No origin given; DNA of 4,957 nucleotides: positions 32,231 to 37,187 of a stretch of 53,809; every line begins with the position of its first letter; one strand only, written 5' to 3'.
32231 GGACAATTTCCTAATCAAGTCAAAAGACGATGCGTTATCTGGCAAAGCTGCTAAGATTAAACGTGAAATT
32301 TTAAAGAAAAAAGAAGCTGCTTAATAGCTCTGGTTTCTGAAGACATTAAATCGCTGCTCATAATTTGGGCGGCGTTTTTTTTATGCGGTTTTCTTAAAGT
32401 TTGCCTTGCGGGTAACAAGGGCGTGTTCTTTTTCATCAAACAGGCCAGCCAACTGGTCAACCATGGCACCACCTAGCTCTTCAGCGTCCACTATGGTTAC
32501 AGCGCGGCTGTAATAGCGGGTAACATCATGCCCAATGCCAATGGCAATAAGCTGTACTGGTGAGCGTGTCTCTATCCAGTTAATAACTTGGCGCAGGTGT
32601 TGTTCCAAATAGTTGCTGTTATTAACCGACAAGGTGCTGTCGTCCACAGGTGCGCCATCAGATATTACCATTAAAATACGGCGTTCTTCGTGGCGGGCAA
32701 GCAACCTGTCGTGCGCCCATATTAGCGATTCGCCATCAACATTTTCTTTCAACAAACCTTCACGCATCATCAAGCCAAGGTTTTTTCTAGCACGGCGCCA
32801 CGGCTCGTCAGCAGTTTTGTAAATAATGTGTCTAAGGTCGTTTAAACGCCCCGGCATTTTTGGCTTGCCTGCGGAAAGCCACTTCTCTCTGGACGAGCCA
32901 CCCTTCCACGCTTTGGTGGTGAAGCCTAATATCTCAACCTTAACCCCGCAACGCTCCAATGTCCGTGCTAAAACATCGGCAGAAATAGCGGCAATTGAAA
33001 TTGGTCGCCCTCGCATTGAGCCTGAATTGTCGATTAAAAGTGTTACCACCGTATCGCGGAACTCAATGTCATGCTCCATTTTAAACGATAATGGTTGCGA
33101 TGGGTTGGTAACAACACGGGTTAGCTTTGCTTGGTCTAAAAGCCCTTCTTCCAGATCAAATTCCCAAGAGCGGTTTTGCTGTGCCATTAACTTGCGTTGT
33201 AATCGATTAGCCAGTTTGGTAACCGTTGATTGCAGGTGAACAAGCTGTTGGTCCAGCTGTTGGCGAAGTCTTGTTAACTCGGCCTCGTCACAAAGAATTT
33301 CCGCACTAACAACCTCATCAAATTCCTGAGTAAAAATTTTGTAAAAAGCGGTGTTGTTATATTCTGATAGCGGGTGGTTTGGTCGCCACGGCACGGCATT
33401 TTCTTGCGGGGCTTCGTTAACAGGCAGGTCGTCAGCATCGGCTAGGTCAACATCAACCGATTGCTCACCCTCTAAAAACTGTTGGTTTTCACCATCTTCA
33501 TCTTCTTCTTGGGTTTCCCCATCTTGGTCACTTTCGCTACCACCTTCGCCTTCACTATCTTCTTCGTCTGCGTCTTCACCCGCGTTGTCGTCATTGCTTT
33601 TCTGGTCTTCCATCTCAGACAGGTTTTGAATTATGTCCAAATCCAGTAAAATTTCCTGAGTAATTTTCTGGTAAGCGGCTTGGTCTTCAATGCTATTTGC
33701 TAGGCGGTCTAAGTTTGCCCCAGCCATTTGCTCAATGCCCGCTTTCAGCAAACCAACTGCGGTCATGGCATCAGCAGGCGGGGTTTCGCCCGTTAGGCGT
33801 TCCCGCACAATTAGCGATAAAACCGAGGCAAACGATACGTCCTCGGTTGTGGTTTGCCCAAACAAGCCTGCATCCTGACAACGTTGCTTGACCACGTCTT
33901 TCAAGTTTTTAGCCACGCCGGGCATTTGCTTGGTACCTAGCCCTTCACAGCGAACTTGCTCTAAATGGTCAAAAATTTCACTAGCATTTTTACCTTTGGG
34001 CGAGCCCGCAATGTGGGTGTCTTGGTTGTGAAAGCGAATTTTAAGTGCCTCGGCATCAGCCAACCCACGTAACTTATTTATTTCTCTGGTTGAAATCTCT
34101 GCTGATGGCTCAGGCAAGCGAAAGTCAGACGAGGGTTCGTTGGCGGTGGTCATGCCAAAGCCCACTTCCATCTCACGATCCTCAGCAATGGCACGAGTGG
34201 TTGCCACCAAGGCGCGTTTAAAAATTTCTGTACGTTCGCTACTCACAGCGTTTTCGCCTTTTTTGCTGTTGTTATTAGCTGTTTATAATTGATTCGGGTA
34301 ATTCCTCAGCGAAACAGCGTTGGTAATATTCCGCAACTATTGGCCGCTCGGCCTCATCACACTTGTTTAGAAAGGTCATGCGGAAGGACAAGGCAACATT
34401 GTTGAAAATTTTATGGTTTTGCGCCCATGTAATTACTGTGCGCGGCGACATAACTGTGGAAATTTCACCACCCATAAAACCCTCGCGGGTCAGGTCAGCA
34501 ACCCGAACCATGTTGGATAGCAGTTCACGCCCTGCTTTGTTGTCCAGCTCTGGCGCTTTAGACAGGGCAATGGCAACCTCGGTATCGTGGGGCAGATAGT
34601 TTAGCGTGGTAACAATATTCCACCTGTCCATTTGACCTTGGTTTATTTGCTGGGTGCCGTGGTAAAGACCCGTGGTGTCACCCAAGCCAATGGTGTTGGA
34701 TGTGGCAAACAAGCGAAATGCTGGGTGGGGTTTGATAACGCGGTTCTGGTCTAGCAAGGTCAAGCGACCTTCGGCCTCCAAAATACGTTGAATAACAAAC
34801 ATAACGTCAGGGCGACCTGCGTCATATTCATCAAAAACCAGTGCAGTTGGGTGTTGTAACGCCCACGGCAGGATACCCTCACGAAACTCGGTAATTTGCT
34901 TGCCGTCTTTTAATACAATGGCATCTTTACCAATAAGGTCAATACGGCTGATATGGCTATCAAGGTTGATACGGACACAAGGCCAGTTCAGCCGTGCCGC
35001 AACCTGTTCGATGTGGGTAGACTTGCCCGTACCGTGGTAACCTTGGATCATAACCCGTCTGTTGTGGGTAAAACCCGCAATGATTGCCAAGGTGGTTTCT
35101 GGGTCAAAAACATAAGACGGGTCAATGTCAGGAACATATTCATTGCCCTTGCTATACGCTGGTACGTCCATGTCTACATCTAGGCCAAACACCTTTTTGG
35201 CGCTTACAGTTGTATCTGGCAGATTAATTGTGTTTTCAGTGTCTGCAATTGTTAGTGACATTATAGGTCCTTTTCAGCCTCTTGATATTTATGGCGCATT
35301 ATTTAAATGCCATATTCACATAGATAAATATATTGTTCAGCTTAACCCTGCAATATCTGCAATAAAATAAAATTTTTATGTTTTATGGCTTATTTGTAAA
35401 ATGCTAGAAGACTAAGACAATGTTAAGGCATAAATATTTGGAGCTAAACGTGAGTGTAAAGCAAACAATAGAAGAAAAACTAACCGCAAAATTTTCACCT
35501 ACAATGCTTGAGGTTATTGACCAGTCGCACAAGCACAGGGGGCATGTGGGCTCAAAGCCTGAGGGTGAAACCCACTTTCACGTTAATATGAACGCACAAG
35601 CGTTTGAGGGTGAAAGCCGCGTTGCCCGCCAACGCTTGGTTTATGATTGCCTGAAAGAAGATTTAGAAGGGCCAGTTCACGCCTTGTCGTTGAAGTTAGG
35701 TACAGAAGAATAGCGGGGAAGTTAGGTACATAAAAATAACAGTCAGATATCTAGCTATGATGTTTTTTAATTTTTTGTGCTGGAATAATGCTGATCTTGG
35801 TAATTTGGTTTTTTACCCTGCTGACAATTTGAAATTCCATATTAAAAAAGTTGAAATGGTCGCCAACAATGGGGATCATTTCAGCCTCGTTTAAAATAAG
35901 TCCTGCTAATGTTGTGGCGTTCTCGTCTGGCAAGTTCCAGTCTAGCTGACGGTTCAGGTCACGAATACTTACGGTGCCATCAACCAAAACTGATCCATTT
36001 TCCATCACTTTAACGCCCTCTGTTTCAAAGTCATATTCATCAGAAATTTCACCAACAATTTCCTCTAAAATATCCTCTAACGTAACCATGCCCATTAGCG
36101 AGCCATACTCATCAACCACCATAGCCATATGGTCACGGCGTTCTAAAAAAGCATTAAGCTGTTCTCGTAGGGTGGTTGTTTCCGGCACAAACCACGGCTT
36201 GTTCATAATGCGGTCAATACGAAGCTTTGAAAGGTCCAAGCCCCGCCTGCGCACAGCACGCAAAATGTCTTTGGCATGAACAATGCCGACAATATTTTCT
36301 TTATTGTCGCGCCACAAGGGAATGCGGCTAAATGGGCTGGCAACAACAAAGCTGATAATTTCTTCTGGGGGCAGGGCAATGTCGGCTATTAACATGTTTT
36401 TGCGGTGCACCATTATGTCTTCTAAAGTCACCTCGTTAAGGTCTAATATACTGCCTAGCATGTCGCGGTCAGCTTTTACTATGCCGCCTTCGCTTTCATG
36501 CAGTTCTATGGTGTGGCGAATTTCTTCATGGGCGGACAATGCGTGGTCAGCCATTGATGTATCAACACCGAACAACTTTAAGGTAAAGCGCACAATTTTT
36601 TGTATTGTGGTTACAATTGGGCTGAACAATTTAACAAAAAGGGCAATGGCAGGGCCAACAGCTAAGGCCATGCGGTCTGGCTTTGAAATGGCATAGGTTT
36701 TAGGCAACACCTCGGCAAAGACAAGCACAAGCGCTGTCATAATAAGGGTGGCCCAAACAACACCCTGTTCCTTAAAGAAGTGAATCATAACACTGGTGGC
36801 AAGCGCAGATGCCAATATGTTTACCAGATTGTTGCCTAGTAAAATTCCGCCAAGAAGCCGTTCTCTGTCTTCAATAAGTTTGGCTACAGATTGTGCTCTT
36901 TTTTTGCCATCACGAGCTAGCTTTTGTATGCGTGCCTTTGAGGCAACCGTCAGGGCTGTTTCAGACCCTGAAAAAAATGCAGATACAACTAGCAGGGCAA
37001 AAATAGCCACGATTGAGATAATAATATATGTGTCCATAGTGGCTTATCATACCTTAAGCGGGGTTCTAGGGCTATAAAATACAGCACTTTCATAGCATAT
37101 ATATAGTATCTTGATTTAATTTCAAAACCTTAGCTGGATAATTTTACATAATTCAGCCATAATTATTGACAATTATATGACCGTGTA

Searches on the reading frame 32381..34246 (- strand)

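Call 48: search_protein_families(library=ncbifam, proteins=[window:32381-34246:-], max_evalue=0.00001)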
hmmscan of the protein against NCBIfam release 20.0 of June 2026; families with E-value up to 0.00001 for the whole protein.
window:32381-34246:- (621 aa): 1 family
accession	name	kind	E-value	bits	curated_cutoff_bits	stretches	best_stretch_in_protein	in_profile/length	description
TIGR01651.1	CobT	equivalog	4.5e-249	828.2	759.05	1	7-605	1-599/600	cobaltochelatase subunit CobT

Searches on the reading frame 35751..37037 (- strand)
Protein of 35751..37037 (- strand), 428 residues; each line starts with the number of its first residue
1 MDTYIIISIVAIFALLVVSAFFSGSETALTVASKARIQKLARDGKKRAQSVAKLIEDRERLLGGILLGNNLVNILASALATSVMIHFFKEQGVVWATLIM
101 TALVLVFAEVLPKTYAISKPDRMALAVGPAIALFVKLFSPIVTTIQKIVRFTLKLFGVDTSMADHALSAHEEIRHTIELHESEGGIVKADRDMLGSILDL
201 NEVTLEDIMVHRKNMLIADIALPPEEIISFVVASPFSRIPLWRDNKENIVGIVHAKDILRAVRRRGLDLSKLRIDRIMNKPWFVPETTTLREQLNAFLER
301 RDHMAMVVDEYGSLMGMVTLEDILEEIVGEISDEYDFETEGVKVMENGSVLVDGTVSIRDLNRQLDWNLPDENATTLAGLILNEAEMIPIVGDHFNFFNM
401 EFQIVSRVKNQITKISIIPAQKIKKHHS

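Call 48: search_protein_families(library=ncbifam, proteins=[window:35751-37037:-], max_evalue=0.00001)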
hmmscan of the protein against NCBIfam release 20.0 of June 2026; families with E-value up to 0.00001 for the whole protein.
window:35751-37037:- (428 aa): 5 families
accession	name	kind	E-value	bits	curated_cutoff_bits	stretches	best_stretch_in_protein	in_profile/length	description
NF008604.1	PRK11573.1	equivalog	3.2e-92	309.6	475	1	9-425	10-424/428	hypothetical protein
TIGR03520.1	GldE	subfamily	5.2e-72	243.1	376.05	1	13-416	2-404/408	gliding motility-associated protein GldE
NF052568.1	PolamExpPaeASal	equivalog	5.2e-55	187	500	1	8-409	4-414/424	polyamine export protein PaeA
NF011675.0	PRK15094.1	equivalog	6e-37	127.5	379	1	181-416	45-278/292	CNNM family magnesium/cobalt transport protein CorC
NF041552.1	TF_PrdR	equivalog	4.8e-06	25.2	795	1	202-353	5-151/577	sigma-54 dependent transcriptional regulator PrdR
